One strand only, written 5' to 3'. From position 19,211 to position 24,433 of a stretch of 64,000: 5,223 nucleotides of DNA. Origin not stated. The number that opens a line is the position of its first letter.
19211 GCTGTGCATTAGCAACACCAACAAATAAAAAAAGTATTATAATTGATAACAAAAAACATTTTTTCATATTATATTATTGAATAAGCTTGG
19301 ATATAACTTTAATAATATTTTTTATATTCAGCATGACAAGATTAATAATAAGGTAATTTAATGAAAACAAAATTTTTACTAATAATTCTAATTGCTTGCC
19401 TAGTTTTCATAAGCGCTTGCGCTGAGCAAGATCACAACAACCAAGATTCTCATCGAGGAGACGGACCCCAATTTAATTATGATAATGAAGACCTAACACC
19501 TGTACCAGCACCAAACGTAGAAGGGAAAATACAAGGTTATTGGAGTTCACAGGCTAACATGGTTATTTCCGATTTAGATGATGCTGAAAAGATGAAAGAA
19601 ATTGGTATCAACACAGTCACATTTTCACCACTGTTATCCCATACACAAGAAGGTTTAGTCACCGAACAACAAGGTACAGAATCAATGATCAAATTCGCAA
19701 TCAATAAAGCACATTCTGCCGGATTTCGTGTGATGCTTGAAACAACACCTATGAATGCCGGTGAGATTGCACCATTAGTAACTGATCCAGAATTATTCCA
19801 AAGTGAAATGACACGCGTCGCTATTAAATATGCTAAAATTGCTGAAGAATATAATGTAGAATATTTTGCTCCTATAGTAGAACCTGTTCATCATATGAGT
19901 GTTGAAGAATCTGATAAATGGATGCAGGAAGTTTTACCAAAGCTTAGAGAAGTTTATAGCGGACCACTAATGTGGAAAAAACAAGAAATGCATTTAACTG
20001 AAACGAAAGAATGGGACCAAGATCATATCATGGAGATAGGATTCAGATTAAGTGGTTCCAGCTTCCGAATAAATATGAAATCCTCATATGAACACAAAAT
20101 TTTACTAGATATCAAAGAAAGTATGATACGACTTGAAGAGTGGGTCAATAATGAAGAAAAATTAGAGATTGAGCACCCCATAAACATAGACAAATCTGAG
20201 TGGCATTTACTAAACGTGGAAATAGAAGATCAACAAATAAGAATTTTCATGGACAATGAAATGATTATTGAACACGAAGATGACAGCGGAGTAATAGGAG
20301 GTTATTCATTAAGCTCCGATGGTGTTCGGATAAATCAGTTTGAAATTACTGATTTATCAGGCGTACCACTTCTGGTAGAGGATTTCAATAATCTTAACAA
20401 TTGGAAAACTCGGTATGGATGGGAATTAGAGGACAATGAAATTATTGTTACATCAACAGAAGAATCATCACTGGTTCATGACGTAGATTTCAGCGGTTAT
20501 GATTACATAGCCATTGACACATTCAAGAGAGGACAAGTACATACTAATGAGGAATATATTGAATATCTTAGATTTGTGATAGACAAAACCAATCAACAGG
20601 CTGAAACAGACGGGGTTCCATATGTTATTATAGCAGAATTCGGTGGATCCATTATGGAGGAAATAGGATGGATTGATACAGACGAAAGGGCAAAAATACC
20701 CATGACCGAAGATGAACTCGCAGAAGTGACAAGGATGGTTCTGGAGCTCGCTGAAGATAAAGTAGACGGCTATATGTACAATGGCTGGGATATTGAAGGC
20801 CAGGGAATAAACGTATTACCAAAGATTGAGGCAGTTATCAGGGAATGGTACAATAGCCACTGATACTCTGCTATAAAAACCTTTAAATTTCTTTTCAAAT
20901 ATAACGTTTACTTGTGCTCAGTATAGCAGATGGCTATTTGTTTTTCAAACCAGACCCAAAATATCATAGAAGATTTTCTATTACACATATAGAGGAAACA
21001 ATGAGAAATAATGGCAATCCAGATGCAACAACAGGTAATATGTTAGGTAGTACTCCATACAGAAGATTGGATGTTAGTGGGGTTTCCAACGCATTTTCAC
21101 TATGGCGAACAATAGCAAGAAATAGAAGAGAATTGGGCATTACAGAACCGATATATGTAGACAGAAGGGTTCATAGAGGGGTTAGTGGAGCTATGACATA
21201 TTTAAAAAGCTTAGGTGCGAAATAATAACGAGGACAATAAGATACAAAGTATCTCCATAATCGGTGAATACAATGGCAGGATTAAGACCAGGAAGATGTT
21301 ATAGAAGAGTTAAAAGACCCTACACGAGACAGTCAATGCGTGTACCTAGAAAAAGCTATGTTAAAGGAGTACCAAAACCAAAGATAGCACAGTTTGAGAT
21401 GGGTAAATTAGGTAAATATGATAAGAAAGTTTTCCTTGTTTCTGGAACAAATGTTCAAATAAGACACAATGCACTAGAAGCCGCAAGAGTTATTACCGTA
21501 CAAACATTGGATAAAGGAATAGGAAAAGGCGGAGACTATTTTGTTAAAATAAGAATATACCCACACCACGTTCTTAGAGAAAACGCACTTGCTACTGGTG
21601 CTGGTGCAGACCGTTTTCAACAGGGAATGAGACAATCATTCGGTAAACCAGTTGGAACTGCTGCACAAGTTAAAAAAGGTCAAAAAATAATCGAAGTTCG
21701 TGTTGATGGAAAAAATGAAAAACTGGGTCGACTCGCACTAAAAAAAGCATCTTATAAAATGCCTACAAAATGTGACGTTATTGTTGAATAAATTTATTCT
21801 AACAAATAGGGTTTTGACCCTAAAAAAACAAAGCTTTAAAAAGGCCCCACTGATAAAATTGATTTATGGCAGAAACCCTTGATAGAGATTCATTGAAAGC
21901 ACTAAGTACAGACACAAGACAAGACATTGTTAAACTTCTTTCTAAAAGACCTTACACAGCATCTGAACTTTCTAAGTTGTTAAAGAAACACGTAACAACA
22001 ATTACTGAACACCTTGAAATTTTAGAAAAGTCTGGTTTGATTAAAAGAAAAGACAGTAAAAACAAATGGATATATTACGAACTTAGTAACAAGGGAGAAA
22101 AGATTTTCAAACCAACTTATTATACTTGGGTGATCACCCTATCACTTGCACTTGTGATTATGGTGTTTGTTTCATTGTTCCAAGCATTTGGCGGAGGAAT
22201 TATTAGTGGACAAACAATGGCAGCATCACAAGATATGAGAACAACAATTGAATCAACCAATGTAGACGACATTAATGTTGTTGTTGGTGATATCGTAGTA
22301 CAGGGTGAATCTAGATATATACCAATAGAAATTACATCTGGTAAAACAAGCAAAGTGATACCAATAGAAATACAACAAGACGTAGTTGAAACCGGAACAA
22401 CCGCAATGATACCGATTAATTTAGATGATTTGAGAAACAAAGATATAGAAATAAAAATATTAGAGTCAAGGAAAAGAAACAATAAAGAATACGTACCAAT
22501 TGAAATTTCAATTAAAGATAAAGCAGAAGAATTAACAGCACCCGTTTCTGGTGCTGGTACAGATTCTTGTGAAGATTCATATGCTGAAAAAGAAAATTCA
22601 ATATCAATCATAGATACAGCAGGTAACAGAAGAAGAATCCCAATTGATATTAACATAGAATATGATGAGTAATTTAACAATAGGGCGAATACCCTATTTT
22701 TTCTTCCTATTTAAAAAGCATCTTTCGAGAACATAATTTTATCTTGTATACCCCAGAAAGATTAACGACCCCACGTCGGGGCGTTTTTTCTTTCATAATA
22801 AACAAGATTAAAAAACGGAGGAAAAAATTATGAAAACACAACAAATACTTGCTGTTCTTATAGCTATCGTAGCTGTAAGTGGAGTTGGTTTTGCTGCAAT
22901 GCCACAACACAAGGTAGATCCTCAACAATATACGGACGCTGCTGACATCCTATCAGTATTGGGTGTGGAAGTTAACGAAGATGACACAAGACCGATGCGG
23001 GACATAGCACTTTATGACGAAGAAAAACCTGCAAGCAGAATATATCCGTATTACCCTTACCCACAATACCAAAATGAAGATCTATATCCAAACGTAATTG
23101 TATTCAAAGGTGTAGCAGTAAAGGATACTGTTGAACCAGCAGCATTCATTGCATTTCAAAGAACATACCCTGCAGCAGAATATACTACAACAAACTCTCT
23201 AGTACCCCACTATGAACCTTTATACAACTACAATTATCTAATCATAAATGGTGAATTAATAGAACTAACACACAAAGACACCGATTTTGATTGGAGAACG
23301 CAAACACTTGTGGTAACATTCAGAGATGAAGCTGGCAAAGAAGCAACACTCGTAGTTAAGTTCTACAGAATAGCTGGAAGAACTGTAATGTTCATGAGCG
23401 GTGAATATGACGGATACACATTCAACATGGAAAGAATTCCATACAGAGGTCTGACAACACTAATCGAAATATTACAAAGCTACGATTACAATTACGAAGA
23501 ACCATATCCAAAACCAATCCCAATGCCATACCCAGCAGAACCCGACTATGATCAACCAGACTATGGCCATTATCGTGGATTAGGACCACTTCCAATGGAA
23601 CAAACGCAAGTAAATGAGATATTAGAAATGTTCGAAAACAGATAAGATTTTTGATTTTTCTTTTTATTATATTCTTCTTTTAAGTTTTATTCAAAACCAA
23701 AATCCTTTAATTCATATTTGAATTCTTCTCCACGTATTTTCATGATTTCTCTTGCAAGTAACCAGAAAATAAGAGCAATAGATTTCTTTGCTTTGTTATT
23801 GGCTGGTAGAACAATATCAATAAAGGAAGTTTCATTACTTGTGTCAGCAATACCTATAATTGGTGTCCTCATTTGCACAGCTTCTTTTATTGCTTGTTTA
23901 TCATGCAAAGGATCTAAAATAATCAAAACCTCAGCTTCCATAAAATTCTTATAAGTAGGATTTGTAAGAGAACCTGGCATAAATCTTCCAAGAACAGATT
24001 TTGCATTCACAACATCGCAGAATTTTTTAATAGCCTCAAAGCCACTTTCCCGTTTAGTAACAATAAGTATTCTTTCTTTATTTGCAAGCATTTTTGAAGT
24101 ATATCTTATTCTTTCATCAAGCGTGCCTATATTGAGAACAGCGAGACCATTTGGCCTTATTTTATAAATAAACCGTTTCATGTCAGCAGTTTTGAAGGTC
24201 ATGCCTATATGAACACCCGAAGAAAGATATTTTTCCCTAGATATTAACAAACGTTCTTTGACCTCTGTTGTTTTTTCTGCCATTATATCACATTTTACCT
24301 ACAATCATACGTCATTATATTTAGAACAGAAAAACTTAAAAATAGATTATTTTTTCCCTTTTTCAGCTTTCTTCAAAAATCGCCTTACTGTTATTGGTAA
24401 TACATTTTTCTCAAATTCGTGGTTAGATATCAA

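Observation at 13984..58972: Dispersed class of ~18 orphan ORFs with non-native protein composition but native codons, wedged into conserved operon seams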

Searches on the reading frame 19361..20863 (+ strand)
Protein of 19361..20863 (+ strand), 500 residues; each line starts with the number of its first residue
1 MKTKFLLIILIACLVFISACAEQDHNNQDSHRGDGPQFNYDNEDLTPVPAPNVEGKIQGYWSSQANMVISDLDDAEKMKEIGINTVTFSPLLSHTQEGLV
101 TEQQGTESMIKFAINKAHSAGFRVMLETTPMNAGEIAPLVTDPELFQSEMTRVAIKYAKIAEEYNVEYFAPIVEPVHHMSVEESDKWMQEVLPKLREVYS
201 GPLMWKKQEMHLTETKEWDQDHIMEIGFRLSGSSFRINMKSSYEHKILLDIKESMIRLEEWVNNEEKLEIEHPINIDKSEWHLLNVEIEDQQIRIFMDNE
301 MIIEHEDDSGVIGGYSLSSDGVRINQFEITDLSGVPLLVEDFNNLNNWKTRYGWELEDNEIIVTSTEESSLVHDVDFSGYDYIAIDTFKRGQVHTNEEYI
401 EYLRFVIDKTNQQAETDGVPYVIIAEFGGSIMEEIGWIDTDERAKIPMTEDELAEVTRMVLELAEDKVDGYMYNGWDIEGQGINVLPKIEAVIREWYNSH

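Call 14: search_protein_families(library=pfam, max_evalue=0.001, proteins=[window:19361-20863:+])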
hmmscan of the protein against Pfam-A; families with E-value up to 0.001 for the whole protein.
window:19361-20863:+ (500 aa): 1 family
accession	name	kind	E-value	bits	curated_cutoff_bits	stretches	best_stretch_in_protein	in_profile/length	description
PF22612.2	GH113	-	5.6e-08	32.9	27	1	150-221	112-180/289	Glycoside Hydrolase Family 113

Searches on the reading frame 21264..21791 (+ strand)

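Call 14: search_protein_families(library=pfam, max_evalue=0.001, proteins=[window:21264-21791:+])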
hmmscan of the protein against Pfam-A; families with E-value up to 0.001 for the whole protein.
window:21264-21791:+ (175 aa): 1 family
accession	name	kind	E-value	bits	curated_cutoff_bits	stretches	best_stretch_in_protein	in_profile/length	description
PF00252.24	Ribosomal_L16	-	2.7e-29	102.2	27.9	1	24-173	5-132/132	Ribosomal protein L16p/L10e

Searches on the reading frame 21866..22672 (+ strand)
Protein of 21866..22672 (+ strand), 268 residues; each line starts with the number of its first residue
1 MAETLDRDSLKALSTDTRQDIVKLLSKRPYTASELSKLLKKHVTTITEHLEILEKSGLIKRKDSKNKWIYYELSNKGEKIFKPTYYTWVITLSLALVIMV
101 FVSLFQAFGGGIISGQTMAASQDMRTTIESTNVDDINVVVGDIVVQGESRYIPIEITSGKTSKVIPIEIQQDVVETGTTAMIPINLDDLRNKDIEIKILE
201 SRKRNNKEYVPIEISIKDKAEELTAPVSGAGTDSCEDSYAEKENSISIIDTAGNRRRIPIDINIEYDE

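Call 14: search_protein_families(library=pfam, max_evalue=0.001, proteins=[window:21866-22672:+])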
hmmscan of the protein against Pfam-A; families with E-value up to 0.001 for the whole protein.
window:21866-22672:+ (268 aa): 8 families
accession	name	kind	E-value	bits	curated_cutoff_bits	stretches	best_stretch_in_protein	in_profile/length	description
PF01022.26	HTH_5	-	1.8e-11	44.2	22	1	16-60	2-46/47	Bacterial regulatory protein, arsR family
PF12840.13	HTH_20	-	1.4e-09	38.2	27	1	13-60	1-49/51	Helix-turn-helix domain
PF21476.4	PF0610-like_N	-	2.2e-07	31.4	33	1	17-63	2-46/50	PF0610-like, N-terminal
PF25212.1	HVO_A0114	-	3.5e-05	23.9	27.6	1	8-67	14-75/84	HVO_A0114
PF01047.28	MarR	-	8.1e-05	22.9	24.6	1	27-66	15-54/59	MarR family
PF09824.15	ArsR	-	0.00012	22.3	28.6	1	10-92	11-85/159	ArsR transcriptional regulator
PF01978.25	TrmB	-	0.00016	21.9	25.6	1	23-70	16-62/68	Sugar-specific transcriptional regulator TrmB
PF08279.18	HTH_11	-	0.00083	19.6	25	0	18-58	2-44/55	HTH domain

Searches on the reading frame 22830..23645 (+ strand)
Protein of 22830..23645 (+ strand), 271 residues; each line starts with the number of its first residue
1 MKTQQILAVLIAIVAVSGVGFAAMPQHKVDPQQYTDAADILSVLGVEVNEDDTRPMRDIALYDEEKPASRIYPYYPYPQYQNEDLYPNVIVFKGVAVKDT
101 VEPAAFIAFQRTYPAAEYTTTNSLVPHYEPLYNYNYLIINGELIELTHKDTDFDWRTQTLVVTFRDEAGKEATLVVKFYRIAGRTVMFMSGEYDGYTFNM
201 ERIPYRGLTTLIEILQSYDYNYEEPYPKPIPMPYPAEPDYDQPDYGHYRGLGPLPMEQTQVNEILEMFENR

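Call 7: search_protein_families(library=pfam, max_evalue=0.01, proteins=[window:22830-23645:+])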
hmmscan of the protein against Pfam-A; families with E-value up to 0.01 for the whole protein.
window:22830-23645:+ (271 aa): 0 families

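Call 84: search_protein_families(library=phrogs, max_evalue=0.01, proteins=[window:22830-23645:+])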
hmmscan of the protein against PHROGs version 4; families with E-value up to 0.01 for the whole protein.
window:22830-23645:+ (271 aa): 0 families

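Call 85: search_protein_families(library=padloc, max_evalue=0.01, proteins=[window:22830-23645:+])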
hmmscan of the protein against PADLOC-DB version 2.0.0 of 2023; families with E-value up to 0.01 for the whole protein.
window:22830-23645:+ (271 aa): 0 families

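Call 105: find_related_loci(query=window:22830-23645:+, collection=viral_contigs, flank=5000)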
Query window:22830-23645:+ (271 aa) in viral_contigs; peptide patterns used: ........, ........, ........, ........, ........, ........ (x = any residue, [..] = any of these).
1 stretches matched a pattern, but none encodes a relative of the query by tblastn (E <= 1e-3).

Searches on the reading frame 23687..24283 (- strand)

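Call 14: search_protein_families(library=pfam, max_evalue=0.001, proteins=[window:23687-24283:-])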
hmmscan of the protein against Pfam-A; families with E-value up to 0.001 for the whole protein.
window:23687-24283:- (198 aa): 1 family
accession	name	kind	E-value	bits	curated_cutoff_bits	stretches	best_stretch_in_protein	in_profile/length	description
PF00318.25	Ribosomal_S2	-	3.2e-24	85.9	26.1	2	118-180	151-213/216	Ribosomal protein S2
